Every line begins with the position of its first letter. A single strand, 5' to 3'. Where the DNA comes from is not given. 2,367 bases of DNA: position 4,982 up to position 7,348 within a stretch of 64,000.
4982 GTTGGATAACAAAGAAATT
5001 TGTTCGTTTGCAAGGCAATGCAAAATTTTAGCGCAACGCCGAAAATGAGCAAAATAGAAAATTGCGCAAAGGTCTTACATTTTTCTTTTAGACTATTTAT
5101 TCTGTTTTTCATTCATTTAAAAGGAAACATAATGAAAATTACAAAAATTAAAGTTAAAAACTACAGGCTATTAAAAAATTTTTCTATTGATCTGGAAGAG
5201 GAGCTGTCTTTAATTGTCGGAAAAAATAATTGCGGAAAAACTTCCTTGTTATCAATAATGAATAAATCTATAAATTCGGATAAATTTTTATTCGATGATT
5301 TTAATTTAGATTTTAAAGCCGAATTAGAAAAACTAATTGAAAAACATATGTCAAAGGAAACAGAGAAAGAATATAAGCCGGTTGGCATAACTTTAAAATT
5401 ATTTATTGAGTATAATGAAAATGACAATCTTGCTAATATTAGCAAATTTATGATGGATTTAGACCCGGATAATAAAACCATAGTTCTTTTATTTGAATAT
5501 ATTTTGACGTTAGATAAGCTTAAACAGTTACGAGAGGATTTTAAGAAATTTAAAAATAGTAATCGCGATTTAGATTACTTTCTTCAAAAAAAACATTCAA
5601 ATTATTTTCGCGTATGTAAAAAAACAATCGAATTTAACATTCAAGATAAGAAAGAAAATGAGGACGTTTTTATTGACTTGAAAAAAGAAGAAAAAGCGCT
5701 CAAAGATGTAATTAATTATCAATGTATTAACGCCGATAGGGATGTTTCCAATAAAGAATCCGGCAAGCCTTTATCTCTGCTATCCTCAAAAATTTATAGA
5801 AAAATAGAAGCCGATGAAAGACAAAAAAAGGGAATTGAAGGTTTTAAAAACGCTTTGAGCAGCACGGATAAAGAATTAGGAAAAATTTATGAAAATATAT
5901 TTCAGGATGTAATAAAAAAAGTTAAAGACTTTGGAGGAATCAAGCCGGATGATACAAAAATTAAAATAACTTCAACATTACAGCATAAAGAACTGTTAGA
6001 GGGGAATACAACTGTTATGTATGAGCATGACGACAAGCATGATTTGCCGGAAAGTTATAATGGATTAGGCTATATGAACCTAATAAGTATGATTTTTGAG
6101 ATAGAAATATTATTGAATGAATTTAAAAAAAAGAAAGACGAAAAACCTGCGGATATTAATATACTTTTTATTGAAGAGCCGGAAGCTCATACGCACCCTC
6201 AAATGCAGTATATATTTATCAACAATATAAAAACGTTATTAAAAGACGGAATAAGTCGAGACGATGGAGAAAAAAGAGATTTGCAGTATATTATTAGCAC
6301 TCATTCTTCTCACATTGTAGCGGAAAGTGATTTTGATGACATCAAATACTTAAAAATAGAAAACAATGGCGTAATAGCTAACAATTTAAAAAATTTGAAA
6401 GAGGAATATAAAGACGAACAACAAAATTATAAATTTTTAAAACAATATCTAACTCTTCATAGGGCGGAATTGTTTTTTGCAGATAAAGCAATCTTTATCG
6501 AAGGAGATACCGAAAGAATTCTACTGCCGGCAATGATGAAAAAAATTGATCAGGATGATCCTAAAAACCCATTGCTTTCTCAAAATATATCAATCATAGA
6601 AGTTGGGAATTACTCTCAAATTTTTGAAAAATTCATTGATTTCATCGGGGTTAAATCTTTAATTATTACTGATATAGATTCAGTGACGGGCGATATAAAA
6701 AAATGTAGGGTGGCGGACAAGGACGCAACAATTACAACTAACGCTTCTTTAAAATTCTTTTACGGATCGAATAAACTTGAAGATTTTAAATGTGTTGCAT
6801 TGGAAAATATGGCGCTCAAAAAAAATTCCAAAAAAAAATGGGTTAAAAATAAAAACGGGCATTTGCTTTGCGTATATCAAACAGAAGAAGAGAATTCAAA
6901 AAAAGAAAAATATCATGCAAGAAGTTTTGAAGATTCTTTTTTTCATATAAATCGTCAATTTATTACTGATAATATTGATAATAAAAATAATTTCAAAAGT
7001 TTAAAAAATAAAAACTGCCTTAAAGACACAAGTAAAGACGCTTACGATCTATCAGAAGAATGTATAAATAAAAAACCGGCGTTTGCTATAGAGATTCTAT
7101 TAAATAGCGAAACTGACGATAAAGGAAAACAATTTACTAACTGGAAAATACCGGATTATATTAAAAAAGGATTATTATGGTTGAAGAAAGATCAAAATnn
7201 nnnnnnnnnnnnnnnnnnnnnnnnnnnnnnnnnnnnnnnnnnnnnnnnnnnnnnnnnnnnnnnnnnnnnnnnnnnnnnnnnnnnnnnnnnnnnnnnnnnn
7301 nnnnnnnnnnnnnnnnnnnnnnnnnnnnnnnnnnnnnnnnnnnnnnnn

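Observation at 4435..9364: Gabija-like OLD nuclease + UvrD helicase island inserted between nifS-like and glyS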

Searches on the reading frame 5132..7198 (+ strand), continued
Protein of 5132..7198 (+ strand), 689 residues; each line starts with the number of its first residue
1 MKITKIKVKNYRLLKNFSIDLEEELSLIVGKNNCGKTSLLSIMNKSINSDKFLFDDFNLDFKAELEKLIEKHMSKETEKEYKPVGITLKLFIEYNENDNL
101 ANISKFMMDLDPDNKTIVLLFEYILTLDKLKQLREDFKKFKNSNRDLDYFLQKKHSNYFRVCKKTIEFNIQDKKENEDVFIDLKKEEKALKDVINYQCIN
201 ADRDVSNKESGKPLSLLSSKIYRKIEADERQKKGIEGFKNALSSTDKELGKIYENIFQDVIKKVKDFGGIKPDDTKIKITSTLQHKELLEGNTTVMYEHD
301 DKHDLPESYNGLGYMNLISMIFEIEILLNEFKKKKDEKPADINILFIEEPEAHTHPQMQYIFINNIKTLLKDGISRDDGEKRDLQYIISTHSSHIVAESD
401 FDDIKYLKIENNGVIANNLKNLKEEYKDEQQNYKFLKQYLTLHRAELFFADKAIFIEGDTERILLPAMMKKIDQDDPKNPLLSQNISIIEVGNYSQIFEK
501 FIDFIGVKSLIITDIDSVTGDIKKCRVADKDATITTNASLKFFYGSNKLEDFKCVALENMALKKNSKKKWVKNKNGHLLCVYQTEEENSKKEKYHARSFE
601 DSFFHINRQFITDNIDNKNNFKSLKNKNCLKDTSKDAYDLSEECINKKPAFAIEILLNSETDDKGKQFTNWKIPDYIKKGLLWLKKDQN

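Call 92: get_annotated_region(hit=H1, flank=5000)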
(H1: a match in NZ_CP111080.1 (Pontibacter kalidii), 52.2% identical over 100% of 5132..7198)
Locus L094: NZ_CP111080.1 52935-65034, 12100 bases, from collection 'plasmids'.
description: Pontibacter kalidii strain XAAS-72 plasmid pls1, complete sequence
organism: Pontibacter kalidii (NCBI taxid 2592049)
taxonomy: Bacteria; Bacteroidota; Cytophagia; Cytophagales; Hymenobacteraceae; Pontibacter; Pontibacter kalidii
host: -; source: whole organism,rhizosphere soil of Kalidium foliatum; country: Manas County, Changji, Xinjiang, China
typing (MOB-suite, as given by PLSDB): mobilizable; relaxase MOBP
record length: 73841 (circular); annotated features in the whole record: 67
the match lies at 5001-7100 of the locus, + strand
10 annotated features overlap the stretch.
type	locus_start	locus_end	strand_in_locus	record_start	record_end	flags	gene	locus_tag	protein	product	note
CDS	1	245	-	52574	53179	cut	merTP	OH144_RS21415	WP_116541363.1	mercuric transport protein MerTP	-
CDS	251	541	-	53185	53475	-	-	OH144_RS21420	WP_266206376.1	metalloregulator ArsR/SmtB family transcription factor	GO:0006355 - regulation of DNA-templated transcription [Evidence IEA]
CDS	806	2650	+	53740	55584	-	-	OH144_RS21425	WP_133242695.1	DUF6035 family protein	-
CDS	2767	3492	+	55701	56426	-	-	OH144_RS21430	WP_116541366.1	DUF6088 family protein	-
CDS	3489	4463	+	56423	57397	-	-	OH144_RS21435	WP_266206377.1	nucleotidyl transferase AbiEii/AbiGii toxin family protein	-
CDS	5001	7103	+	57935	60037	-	-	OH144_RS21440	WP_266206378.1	ATP-dependent endonuclease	-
CDS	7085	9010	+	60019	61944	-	-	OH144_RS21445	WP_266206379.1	ATP-dependent helicase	-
CDS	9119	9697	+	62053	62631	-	-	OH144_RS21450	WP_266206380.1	Fic family protein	-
CDS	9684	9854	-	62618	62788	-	-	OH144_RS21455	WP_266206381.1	hypothetical protein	-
CDS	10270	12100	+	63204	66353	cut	-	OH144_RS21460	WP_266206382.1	TaqI-like C-terminal specificity domain-containing protein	-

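Call 93: get_annotated_region(hit=H2, flank=5000)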
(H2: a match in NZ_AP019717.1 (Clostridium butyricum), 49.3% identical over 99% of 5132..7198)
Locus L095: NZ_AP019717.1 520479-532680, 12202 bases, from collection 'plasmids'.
description: Clostridium butyricum strain NBRC 13949 plasmid pCBU1, complete sequence
organism: Clostridium butyricum (NCBI taxid 1492)
taxonomy: Bacteria; Bacillota; Clostridia; Eubacteriales; Clostridiaceae; Clostridium; Clostridium butyricum
host: -; source: -; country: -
typing (MOB-suite, as given by PLSDB): non-mobilizable
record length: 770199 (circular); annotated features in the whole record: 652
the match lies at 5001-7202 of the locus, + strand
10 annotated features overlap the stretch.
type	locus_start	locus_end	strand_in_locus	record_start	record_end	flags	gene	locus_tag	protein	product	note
CDS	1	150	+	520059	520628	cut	-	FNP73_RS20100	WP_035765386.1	UbiX family flavin prenyltransferase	-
CDS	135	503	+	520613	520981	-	-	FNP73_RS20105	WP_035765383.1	hypothetical protein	-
CDS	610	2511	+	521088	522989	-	-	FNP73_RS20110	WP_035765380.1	subtype A tannase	-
CDS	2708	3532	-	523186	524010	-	-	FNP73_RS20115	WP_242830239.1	IS3 family transposase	-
CDS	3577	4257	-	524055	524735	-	-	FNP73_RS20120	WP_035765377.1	helix-turn-helix domain-containing protein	-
CDS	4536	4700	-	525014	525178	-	-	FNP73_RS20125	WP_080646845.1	YopX family protein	-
CDS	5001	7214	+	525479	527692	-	-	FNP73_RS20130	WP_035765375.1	AAA family ATPase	-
CDS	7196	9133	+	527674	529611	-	-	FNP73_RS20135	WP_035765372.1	UvrD-helicase domain-containing protein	-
CDS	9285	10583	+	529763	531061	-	-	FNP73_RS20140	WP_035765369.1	hypothetical protein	-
CDS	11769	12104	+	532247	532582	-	-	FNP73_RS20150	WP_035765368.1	topoisomerase DNA-binding C4 zinc finger domain-containing protein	GO:0006265 - DNA topological change [Evidence IEA]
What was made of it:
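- Next to an IS3 element (call 93).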

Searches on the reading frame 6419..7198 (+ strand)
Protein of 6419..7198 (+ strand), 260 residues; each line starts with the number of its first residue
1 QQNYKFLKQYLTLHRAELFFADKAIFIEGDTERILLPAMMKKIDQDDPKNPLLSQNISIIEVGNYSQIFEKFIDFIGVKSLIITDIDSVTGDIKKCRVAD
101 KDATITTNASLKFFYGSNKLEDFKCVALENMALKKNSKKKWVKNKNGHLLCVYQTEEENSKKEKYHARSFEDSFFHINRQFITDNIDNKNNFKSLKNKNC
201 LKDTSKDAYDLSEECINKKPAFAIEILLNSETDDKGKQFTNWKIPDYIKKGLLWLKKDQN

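Call 56: search_solved_structures(query=window:6419-7198:+, max_evalue=10, show_alignments=3)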
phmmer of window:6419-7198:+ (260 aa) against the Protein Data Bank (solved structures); distinct sequences matched with E-value up to 10: 3.
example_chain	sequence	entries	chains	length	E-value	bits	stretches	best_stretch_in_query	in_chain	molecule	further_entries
6nk8_A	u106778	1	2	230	5.3e-06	29.1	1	7-89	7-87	Class 2 OLD family nuclease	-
6njv_A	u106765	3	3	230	0.00048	22.7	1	6-92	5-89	Xcc_CTR_I | Xcc_ctr_pt | Xcc_ctr_Hg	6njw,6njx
5cwc_A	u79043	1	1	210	0.68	12.4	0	196-222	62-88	Designed helical repeat protein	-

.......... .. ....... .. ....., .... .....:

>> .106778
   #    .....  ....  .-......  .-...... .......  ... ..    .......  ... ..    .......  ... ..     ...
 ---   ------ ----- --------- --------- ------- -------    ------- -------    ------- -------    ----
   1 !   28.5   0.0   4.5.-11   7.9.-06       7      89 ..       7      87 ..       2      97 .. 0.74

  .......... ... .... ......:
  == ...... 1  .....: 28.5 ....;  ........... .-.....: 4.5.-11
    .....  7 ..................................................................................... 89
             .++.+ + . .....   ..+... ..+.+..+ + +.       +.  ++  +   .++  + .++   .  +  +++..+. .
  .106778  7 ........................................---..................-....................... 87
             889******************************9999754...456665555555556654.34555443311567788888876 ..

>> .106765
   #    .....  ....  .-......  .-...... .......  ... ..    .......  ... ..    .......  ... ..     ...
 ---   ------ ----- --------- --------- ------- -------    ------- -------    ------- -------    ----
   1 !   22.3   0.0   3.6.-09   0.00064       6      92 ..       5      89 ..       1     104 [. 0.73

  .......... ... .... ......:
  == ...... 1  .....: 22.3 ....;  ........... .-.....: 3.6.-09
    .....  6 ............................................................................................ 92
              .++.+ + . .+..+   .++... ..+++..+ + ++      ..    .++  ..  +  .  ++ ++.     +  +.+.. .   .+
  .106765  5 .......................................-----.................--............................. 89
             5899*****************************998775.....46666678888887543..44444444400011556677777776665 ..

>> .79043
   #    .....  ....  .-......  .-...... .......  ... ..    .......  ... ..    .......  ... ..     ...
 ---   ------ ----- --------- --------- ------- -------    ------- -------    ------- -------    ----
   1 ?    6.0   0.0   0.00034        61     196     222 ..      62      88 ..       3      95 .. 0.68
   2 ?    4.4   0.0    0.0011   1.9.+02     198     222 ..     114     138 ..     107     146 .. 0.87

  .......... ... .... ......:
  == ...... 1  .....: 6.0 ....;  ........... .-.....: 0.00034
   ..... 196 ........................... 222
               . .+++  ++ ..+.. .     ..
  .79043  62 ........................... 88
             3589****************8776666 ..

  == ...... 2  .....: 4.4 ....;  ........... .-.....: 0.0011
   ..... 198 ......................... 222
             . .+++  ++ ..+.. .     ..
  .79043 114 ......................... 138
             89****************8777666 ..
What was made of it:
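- On Gabija (class 2 OLD nuclease GajA + helicase GajB): The sequence alignment to 6NK8 stops before this region (call 56).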
